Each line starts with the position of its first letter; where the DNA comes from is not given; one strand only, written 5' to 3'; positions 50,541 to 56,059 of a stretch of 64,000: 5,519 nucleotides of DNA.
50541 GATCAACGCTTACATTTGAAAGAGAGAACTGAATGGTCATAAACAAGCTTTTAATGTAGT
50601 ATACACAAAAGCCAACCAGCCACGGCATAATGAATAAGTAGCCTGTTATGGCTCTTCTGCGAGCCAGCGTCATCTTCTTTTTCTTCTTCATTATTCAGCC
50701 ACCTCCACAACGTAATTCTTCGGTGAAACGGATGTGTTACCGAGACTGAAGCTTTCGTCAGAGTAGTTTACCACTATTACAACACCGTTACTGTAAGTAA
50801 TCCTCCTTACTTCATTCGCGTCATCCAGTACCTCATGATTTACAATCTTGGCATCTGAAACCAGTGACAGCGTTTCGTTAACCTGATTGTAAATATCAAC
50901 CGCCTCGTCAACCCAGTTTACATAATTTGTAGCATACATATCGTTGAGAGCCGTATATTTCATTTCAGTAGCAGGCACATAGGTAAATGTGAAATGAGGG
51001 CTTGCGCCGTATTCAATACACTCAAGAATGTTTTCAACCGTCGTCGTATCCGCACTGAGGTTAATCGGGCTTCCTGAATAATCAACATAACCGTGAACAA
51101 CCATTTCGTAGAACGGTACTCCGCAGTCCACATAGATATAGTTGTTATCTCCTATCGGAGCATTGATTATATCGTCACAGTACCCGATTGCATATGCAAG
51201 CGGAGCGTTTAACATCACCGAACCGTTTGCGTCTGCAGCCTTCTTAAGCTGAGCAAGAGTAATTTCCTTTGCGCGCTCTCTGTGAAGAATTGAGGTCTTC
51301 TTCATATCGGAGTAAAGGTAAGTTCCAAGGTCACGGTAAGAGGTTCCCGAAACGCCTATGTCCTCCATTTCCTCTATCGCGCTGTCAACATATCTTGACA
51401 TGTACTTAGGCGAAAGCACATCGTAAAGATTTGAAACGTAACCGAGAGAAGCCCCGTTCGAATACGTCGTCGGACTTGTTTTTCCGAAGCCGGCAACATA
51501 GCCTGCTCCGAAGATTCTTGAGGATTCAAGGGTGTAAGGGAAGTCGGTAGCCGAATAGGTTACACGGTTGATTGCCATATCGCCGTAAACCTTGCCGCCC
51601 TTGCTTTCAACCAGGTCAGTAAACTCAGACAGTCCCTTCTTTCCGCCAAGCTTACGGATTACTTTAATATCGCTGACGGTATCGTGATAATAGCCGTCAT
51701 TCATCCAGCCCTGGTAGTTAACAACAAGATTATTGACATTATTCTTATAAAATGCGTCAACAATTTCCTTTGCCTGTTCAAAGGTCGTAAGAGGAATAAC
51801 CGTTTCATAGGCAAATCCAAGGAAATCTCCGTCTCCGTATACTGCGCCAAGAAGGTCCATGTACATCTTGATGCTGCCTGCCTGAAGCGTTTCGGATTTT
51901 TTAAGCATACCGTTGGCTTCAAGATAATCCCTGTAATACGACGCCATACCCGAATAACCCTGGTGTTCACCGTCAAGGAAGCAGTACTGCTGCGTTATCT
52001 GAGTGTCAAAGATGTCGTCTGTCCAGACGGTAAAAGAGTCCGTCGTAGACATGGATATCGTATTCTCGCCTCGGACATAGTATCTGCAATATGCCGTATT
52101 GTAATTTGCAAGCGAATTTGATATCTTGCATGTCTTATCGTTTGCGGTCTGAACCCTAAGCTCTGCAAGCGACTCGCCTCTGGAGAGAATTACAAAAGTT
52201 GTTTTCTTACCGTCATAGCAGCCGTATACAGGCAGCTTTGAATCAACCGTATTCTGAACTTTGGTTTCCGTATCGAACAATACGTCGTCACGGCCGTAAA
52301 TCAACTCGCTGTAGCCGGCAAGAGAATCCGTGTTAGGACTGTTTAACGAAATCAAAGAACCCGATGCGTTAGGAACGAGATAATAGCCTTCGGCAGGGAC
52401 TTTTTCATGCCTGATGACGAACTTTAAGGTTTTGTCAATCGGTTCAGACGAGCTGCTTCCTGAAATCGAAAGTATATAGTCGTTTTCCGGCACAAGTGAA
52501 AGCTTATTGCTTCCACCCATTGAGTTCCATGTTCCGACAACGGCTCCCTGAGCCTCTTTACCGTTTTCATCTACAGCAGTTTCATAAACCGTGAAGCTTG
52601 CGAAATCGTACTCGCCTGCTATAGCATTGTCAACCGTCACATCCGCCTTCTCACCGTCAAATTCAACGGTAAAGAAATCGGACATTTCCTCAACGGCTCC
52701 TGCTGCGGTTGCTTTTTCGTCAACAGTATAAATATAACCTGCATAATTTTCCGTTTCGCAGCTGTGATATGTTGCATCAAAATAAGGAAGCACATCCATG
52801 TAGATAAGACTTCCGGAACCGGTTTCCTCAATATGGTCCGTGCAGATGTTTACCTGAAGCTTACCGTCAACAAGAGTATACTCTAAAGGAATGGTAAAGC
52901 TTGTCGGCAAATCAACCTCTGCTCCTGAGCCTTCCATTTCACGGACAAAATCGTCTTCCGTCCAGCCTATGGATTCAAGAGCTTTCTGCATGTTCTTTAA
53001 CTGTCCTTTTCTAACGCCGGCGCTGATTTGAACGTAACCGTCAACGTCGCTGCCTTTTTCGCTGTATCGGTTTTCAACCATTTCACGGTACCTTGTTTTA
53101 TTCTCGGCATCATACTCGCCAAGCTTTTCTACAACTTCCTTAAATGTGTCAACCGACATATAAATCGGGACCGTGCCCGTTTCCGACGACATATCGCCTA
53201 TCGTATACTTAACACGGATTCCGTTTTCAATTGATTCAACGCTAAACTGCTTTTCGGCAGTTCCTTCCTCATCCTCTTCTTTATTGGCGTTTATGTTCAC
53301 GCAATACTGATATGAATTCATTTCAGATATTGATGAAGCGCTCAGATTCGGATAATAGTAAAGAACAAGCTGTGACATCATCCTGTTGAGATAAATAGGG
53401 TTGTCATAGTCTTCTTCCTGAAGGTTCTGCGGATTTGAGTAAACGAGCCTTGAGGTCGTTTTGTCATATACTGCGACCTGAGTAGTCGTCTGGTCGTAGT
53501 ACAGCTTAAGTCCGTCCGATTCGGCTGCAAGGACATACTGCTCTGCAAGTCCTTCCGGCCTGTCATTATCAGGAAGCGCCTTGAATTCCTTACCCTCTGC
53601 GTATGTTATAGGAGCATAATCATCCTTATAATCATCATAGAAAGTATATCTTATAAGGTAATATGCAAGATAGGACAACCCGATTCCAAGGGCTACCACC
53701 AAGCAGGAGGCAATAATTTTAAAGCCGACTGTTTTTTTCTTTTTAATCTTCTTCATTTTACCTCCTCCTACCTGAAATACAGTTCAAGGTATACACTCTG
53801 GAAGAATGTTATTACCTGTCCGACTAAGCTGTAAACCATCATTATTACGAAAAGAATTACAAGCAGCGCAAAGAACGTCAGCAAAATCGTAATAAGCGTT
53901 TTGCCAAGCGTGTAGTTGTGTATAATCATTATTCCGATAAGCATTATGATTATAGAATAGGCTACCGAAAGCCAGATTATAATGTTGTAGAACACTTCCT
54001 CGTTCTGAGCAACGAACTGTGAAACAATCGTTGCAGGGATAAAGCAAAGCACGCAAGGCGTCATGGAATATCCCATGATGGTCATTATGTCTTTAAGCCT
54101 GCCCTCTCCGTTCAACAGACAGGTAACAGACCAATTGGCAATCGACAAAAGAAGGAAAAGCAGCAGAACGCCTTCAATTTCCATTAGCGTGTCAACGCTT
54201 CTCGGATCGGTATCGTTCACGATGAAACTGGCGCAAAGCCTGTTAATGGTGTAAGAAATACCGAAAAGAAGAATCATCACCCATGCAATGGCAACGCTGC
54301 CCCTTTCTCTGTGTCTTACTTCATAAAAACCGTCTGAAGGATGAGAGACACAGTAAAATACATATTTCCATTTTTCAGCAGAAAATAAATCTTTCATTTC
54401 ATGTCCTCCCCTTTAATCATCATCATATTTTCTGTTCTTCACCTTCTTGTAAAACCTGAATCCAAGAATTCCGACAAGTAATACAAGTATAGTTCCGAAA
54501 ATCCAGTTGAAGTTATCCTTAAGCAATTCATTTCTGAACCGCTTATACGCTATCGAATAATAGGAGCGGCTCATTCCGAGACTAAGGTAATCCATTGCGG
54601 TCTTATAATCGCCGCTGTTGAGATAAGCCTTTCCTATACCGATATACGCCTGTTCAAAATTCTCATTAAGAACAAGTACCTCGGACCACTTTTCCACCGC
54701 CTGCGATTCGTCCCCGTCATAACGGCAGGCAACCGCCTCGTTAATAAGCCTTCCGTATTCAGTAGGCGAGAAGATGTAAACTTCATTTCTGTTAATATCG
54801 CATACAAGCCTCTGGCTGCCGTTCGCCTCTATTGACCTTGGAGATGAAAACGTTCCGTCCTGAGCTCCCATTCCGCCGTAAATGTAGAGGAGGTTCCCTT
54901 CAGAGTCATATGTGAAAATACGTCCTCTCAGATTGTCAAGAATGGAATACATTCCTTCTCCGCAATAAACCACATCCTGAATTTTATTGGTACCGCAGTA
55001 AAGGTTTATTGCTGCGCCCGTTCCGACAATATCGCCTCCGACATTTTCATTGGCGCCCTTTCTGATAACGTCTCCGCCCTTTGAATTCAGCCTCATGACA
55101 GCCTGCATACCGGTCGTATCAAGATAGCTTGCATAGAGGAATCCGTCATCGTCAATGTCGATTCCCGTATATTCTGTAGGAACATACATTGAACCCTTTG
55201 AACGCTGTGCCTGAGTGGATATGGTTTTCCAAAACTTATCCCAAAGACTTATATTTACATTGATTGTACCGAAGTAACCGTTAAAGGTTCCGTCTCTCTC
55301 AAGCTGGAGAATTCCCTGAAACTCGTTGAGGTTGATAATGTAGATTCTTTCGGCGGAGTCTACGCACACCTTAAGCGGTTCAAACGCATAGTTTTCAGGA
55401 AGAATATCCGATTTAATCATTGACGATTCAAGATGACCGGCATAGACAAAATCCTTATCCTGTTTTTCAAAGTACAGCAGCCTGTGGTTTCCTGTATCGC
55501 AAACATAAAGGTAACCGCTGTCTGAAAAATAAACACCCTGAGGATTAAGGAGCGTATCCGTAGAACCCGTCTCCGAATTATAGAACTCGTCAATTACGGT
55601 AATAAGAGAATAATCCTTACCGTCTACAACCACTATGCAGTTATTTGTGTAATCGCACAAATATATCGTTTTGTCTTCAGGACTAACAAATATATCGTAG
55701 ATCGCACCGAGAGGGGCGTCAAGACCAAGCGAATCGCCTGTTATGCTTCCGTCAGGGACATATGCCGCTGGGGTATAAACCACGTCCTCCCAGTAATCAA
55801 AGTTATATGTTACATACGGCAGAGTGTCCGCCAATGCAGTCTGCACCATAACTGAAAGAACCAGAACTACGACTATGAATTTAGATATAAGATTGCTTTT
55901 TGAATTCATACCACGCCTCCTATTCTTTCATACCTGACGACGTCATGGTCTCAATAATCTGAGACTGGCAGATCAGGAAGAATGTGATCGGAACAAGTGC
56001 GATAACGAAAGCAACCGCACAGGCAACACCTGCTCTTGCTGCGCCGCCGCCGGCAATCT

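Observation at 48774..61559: Ten-gene operon in which two ATPase-less ABC importers bracket three membrane-tethered proteins of unknown function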

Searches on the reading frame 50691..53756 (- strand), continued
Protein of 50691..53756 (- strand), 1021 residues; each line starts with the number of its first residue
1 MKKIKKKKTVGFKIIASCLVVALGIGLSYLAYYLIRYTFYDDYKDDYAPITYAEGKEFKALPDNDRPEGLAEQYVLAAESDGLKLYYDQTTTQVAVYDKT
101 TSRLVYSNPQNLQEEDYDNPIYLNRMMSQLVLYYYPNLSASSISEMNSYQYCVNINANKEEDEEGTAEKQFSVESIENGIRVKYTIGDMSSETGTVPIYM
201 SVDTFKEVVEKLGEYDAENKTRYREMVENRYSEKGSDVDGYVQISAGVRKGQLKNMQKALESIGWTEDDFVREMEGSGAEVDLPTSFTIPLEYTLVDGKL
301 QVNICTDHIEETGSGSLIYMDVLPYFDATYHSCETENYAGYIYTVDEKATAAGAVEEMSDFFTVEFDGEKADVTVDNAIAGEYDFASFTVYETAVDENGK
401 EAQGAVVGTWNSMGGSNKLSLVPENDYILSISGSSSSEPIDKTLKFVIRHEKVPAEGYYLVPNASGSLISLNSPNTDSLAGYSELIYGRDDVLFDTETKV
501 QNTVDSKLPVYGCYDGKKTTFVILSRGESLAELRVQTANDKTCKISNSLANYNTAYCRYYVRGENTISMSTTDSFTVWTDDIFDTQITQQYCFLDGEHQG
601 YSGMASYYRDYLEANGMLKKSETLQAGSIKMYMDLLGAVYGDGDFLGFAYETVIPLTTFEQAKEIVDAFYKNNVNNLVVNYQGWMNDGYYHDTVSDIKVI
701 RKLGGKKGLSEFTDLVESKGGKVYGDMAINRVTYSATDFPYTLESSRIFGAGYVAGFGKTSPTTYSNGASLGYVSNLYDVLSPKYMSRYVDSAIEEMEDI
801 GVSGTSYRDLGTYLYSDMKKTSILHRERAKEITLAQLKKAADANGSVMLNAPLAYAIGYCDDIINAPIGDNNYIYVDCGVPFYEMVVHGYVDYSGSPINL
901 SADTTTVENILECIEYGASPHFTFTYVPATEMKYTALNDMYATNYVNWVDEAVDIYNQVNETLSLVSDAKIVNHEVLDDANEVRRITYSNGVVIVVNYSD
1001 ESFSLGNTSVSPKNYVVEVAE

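Call 72: find_encoding_contigs(protein=P0274, flank=10000, max_places=1)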
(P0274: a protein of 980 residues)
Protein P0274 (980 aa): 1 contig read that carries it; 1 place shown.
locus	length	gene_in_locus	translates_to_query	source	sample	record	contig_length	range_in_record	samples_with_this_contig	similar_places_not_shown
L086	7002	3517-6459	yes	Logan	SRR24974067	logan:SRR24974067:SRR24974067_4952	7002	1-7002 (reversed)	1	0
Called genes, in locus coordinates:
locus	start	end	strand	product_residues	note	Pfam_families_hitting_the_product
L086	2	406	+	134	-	?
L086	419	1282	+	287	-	PF00528:BPD_transp_1 (weak)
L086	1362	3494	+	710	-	PF01436:NHL (faint), PF04893:Yip1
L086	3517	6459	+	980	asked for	PF18952:DUF5696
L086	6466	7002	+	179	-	?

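Call 73: find_encoding_contigs(protein=P0030, flank=10000, max_places=1)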
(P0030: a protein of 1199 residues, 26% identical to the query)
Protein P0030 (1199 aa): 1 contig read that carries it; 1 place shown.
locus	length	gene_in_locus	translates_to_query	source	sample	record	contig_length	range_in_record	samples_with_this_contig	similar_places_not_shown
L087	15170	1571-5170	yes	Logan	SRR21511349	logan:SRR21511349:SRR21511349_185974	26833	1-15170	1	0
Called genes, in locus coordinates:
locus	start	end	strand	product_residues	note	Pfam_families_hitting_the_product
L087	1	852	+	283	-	?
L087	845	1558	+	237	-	PF04893:Yip1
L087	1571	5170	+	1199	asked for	PF18952:DUF5696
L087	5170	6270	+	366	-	PF00528:BPD_transp_1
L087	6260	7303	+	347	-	PF00528:BPD_transp_1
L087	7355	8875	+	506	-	PF00933:Glyco_hydro_3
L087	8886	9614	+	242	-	PF01182:Glucosamine_iso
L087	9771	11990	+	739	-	PF02368:Big_2, PF26182:Ig_NUP210_5th (faint), PF02368:Big_2, PF22359:Big-like (weak)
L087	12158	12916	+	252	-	-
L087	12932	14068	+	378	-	PF07075:NamZ_N, PF20732:NamZ_C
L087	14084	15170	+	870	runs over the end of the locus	PF00933:Glyco_hydro_3, PF19200:MupG_N, PF05913:MupG_C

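Call 83: find_encoding_contigs(protein=P0026, flank=10000, max_places=1)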
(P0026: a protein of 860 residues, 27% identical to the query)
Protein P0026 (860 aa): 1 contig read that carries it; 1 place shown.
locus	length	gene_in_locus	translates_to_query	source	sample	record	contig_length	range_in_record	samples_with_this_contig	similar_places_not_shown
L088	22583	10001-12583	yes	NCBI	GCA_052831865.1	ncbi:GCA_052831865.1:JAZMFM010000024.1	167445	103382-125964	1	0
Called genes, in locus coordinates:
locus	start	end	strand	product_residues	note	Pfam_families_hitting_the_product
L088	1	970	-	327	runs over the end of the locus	-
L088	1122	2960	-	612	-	PF00150:Cellulase (weak)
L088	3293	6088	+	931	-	PF25275:Golvesin_C (faint), PF01547:SBP_bac_1, PF13416:SBP_bac_8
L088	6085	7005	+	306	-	PF00528:BPD_transp_1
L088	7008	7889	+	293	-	PF00528:BPD_transp_1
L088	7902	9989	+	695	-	PF01436:NHL (faint), PF04893:Yip1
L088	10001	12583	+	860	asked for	PF18952:DUF5696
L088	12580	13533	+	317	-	-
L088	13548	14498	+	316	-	PF00528:BPD_transp_1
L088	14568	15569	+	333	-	-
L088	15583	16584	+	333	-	-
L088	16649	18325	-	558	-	PF01268:FTHFS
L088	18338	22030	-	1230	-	PF18072:FGAR-AT_linker, PF02769:AIRS_C, PF13507:GATase_5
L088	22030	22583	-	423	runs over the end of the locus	PF02844:GARS_N, PF01071:GARS_A, PF02786:CPSase_L_D2 (weak), PF02222:ATP-grasp (weak), PF02843:GARS_C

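Call 84: find_encoding_contigs(protein=P0033, flank=10000, max_places=1)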
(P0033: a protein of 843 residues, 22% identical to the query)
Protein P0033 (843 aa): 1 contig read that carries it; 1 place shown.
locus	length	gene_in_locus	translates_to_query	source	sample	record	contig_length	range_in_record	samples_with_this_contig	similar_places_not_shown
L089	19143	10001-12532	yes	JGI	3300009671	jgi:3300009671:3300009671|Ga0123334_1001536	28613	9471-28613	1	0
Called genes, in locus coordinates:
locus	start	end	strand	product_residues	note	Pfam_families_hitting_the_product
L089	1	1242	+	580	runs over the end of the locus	PF00672:HAMP, PF06580:His_kinase, PF02518:HATPase_c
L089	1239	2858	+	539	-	PF00072:Response_reg, PF12833:HTH_18, PF00165:HTH_AraC (weak)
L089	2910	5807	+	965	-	PF01547:SBP_bac_1, PF13416:SBP_bac_8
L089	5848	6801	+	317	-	PF00528:BPD_transp_1 (weak)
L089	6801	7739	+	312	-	PF00528:BPD_transp_1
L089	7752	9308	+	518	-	PF01436:NHL (faint), PF08450:SGL (weak), PF07719:TPR_2 (faint)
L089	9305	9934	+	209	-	PF04893:Yip1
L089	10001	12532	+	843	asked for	PF18952:DUF5696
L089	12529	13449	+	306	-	-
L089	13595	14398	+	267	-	PF00528:BPD_transp_1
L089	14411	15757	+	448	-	PF03747:ADP_ribosyl_GH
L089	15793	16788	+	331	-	PF00704:Glyco_hydro_18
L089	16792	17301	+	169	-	PF00583:Acetyltransf_1 (weak), PF13508:Acetyltransf_7 (weak)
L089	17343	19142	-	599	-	?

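Call 85: find_encoding_contigs(protein=P0024, flank=10000, max_places=1)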
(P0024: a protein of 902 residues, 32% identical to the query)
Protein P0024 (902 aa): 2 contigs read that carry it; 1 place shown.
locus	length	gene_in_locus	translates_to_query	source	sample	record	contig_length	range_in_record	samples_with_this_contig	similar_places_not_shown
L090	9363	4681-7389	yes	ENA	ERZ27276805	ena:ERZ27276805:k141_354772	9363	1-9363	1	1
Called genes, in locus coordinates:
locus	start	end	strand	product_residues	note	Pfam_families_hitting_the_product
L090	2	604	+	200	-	?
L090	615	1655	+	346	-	PF00528:BPD_transp_1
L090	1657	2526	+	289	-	PF00528:BPD_transp_1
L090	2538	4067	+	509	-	PF01436:NHL (faint), PF17170:DUF5128 (faint), PF08450:SGL (weak)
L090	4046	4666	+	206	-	PF04893:Yip1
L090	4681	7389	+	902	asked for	PF18952:DUF5696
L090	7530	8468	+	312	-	PF00528:BPD_transp_1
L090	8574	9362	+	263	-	?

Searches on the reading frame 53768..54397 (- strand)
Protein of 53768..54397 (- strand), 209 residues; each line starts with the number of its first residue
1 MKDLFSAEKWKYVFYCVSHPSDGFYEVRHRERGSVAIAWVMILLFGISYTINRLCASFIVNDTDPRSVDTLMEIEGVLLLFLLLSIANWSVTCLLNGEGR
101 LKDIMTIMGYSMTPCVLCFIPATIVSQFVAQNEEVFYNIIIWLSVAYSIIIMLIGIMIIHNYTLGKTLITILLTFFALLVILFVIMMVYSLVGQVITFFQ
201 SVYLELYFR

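Call 4: search_protein_families(library=pfam, proteins=[window:53768-54397:-], max_evalue=0.01)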
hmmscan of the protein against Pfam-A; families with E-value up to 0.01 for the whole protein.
window:53768-54397:- (209 aa): 1 family
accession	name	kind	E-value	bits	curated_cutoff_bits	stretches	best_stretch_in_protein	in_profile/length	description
PF04893.22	Yip1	-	3.6e-16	60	28.6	1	17-185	4-172/173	Yip1 domain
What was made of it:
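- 53768..54397 (-): Yip1-family 5-TM membrane protein, 209 aa. PF04893, E 3.6e-16 (call 4).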

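Call 5: search_protein_families(library=ncbifam, proteins=[window:53768-54397:-], max_evalue=0.01)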
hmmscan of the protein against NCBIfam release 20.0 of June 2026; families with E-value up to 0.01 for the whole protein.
window:53768-54397:- (209 aa): 0 families

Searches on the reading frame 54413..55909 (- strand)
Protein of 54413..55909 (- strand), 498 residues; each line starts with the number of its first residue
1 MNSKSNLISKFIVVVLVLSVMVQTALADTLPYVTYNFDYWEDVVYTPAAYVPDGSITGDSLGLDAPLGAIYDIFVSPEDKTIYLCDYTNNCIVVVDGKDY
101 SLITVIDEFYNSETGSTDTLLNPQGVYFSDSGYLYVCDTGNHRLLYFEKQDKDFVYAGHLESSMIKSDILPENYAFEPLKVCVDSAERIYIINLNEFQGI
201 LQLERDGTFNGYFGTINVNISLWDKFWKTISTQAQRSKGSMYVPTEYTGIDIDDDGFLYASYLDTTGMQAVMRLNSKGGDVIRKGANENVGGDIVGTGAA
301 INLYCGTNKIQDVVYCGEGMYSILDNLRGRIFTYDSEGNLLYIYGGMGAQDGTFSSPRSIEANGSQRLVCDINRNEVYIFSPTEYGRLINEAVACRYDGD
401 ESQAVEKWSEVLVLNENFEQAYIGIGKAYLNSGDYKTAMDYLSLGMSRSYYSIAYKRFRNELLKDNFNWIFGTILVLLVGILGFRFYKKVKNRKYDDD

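Call 4: search_protein_families(library=pfam, proteins=[window:54413-55909:-], max_evalue=0.01)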
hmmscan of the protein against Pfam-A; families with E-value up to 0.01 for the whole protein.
window:54413-55909:- (498 aa): 5 families
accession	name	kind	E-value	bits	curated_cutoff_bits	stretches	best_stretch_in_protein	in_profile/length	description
PF01436.27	NHL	-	5e-10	39.4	20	1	120-144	1-25/28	NHL repeat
PF07719.23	TPR_2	-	0.00038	20.8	27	0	421-442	3-24/34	Tetratricopeptide repeat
PF13414.12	TPR_11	-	0.0015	18.6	26.8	1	399-433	8-42/42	TPR repeat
PF00515.34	TPR_1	-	0.0021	18.2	27.8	0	420-442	2-24/34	Tetratricopeptide repeat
PF08450.18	SGL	-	0.0063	16.6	26.3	0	75-152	141-215/246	SMP-30/Gluconolactonase/LRE-like region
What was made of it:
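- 54413..55909 (-): NHL beta-propeller plus TPR ectoprotein, 498 aa, with a signal peptide and a C-terminal TM anchor. TPR hits are sub-threshold (call 4).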

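Call 5: search_protein_families(library=ncbifam, proteins=[window:54413-55909:-], max_evalue=0.01)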
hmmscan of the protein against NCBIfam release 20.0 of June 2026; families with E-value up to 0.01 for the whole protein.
window:54413-55909:- (498 aa): 1 family
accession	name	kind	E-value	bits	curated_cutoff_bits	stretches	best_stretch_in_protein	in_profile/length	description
NF035926.1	scyF_NHL_VPEP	equivalog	9.1e-08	31.6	350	2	79-216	162-286/376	scytonemin biosynthesis PEP-CTERM protein ScyF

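Call 17: search_solved_structures(query=window:54413-55909:-, max_evalue=0.1)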
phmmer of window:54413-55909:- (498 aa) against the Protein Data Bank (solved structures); distinct sequences matched with E-value up to 0.1: 60.
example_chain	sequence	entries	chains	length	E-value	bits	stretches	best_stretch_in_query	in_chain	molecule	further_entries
9qhb_A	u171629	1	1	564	1e-15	60.4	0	396-446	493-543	Engineered tetratricopeptide repeat protein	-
9jur_A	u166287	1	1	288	4.2e-14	55.1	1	324-383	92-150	E3 ubiquitin-protein ligase TRIM71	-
7qrx_A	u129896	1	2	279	6.8e-14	54.4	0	325-383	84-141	E3 ubiquitin-protein ligase TRIM71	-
8j72_A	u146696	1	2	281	8.8e-14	54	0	325-383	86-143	E3 ubiquitin-protein ligase TRIM71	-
6d69_A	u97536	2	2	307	3.5e-12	48.8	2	323-383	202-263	NHL Repeat Region of D. melanogaster Thin | Thin, isoform D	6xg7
7qrw_A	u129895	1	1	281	2.7e-11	45.8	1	319-381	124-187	Isoform 4 of Tripartite motif-containing protein 3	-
6fpt_A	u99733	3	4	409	7.7e-11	44.3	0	324-383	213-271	E3 ubiquitin-protein ligase TRIM71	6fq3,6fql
8bu0_A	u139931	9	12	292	9.9e-10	40.7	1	397-445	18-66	Consensus tetratricopeptide repeat protein | Crystal structure of an 8-repeat consensus TPR superhelix with Zinc. | Monomer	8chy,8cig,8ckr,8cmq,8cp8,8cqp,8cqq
9qhc_A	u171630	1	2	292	2.7e-09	39.2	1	396-443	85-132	Engineered tetratricopeptide repeat protein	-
3wwa_A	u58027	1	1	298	2.2e-07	33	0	111-145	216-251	Pizza7H protein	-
6f0t_A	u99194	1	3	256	2.2e-07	32.9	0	120-145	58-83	Pizza6-SFW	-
6qsd_A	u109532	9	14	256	3.6e-07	32.2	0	119-145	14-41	Pizza6S | Pizza6-S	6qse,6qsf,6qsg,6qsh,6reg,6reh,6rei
6rej_A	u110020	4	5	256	4.4e-07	31.9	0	119-146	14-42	Pizza6-SH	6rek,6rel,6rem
6ren_A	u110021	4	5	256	4.8e-07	31.8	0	81-145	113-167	3fPizza6-SH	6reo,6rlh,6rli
7obi_A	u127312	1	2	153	5e-07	31.8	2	387-444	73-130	CTPR-rv4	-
1rwi_B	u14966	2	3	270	4.6e-05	25.3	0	120-154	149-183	Serine/threonine-protein kinase pknD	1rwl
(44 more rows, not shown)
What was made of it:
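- On NHL-repeat beta-propeller with TPR: However, TPR designs and TRIM-NHL domains are the top PDB sequence hits (call 17).
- NHL propellers serve as extracellular sensor domains in PknD (PDB 1rwi appears among the hits in call 17).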
